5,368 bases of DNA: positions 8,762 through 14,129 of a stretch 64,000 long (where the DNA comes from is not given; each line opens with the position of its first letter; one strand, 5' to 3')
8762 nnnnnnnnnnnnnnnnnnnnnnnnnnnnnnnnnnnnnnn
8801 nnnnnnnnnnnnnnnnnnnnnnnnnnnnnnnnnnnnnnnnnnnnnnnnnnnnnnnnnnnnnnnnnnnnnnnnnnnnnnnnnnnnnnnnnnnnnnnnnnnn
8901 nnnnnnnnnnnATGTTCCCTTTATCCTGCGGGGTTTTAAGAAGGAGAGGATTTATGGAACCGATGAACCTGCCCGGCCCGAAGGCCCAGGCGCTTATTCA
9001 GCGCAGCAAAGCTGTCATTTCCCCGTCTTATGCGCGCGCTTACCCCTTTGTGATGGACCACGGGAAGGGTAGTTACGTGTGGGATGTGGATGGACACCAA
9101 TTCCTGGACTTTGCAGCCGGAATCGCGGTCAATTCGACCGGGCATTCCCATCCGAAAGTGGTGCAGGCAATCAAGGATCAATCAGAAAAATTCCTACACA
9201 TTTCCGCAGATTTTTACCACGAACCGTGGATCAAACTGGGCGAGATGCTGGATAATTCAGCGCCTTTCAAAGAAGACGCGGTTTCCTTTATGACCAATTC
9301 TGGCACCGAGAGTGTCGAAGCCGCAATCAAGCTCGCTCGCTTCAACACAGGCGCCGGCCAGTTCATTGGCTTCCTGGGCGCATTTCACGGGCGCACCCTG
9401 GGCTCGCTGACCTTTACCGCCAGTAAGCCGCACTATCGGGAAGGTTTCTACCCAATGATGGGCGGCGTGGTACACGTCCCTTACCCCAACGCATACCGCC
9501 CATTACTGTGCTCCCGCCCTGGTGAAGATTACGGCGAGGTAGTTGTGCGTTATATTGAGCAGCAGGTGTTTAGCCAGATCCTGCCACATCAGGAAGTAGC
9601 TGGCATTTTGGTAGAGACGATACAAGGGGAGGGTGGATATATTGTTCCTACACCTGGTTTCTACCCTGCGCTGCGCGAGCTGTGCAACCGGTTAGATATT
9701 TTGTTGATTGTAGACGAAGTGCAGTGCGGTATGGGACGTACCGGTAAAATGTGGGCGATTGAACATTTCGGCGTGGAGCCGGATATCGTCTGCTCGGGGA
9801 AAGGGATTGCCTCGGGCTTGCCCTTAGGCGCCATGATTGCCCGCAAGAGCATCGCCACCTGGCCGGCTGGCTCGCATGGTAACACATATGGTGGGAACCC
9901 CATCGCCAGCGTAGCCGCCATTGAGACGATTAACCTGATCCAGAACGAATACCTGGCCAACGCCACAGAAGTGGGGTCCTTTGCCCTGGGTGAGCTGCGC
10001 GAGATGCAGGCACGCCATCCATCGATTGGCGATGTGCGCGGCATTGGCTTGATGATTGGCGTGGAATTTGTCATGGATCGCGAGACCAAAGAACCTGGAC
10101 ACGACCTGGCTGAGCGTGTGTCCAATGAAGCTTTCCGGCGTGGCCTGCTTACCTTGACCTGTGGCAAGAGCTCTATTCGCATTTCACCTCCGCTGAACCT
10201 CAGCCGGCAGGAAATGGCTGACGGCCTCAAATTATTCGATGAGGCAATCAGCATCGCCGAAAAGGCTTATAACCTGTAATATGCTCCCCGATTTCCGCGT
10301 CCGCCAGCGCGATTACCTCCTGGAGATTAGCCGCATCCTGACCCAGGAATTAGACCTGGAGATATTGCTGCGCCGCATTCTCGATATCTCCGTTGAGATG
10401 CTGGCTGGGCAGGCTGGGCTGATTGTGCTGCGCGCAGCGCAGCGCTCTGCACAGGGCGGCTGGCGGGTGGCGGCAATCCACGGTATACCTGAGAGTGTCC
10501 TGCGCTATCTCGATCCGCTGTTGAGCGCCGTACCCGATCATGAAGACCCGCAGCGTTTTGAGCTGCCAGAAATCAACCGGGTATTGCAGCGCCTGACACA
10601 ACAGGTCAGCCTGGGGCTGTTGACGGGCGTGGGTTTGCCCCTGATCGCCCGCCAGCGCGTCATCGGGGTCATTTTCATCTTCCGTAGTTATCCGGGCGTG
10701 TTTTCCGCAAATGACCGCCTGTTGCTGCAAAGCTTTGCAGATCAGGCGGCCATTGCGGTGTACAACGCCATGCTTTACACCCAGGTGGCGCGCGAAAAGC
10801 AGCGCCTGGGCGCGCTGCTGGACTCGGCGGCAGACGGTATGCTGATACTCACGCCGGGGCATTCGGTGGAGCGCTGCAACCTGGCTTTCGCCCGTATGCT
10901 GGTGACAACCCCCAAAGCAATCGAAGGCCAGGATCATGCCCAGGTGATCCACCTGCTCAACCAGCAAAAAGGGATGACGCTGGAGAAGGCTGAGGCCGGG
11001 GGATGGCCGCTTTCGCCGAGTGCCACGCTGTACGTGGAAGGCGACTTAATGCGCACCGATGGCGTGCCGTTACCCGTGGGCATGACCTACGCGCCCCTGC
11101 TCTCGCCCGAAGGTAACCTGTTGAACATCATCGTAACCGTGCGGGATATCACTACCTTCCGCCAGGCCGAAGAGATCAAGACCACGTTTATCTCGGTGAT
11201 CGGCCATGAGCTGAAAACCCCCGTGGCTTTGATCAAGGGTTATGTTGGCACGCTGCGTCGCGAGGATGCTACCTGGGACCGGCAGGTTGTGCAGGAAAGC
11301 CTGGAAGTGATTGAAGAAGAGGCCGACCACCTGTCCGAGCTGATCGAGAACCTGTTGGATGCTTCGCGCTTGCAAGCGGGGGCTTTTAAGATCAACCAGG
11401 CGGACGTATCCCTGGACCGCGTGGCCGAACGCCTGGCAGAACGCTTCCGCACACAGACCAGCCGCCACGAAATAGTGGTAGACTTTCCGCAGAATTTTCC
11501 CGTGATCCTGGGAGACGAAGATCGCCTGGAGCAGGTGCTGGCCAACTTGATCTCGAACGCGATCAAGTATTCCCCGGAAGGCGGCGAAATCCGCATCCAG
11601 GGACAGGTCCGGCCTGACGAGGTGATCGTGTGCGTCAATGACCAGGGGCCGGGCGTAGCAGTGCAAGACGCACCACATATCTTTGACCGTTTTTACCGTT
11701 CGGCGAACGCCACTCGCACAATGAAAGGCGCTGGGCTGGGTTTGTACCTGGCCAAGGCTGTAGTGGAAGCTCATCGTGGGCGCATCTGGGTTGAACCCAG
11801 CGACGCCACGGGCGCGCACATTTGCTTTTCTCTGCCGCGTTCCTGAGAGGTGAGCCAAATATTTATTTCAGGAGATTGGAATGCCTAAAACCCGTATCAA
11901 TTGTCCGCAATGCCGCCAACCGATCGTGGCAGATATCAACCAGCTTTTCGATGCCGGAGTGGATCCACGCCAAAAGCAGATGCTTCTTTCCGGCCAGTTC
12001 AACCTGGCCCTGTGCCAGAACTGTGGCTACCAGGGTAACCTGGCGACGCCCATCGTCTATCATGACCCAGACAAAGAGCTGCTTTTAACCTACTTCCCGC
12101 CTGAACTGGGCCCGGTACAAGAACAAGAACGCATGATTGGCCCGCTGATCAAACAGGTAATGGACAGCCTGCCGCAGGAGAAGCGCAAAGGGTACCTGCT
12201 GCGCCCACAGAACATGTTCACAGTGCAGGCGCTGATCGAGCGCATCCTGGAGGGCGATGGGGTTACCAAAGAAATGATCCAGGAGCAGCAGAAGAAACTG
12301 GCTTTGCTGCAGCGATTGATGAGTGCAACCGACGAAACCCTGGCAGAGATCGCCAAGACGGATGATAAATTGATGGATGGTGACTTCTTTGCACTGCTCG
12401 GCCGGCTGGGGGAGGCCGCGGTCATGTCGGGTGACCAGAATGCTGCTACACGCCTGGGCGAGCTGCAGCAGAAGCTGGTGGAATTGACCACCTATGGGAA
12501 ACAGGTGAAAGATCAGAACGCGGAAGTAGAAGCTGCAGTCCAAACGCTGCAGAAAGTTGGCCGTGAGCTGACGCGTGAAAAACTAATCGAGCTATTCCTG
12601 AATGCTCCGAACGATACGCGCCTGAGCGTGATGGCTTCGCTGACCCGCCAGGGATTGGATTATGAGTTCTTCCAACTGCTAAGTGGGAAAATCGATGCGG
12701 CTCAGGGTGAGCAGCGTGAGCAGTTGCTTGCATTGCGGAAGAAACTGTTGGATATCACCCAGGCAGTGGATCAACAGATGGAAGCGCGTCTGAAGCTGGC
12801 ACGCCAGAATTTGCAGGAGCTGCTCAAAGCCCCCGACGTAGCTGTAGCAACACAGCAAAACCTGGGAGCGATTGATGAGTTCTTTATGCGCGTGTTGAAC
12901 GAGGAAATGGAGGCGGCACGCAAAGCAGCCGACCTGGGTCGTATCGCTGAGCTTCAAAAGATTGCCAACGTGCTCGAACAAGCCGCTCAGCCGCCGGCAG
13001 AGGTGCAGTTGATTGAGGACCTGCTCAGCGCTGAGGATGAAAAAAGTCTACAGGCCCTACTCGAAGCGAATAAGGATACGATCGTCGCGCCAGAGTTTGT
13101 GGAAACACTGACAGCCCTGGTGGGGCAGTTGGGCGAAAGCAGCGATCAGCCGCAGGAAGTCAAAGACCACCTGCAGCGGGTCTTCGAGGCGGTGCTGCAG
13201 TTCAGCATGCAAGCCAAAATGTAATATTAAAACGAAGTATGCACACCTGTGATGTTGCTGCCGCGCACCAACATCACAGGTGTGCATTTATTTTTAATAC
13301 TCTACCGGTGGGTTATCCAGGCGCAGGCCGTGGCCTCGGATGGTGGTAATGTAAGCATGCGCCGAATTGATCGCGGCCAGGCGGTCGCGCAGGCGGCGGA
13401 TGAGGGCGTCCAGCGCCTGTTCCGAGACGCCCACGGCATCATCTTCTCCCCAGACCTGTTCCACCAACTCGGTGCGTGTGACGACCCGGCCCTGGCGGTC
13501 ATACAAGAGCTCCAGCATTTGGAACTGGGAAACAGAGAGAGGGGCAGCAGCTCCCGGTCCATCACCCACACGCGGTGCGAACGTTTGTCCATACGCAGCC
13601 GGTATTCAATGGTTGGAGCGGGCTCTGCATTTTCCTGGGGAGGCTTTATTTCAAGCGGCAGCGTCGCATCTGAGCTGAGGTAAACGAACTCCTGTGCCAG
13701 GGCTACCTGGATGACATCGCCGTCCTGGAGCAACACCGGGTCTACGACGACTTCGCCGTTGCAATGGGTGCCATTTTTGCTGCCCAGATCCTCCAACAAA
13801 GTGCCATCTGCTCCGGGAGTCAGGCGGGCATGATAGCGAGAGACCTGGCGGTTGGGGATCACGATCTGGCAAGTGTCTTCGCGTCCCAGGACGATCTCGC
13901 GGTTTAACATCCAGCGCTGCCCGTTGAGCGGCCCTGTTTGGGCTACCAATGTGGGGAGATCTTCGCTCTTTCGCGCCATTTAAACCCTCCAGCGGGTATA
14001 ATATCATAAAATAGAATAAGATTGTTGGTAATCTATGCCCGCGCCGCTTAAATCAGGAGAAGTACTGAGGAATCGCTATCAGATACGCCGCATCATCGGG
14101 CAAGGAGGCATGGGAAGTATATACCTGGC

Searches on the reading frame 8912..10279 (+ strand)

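Call 16: search_protein_families(library=pfam, proteins=[window:8912-10279:+], max_evalue=0.0001)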
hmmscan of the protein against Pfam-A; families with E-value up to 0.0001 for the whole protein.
window:8912-10279:+ (455 aa): 1 family
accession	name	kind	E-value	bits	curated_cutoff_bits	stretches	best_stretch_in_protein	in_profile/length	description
PF00202.27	Aminotran_3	-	8.9e-115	384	30.5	1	43-446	8-403/403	Aminotransferase class-III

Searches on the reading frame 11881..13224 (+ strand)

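Call 17: search_protein_families(library=pfam, proteins=[window:11881-13224:+], max_evalue=0.0001)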
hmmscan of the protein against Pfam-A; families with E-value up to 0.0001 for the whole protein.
window:11881-13224:+ (447 aa): 1 family
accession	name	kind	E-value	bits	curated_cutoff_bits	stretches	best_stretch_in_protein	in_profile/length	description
PF14353.12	CpXC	-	1.2e-20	74.2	25.4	1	6-133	1-117/121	CpXC protein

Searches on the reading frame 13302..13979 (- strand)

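Call 17: search_protein_families(library=pfam, proteins=[window:13302-13979:-], max_evalue=0.0001)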
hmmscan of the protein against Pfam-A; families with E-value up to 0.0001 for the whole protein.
window:13302-13979:- (225 aa): 2 families
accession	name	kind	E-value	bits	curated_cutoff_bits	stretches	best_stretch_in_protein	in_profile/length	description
PF00498.31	FHA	-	8.4e-18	65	20.7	1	29-92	1-66/67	FHA domain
PF16697.10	Yop-YscD_cpl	-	5.9e-11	42.9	33.2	1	16-92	5-83/94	Inner membrane component of T3SS, cytoplasmic domain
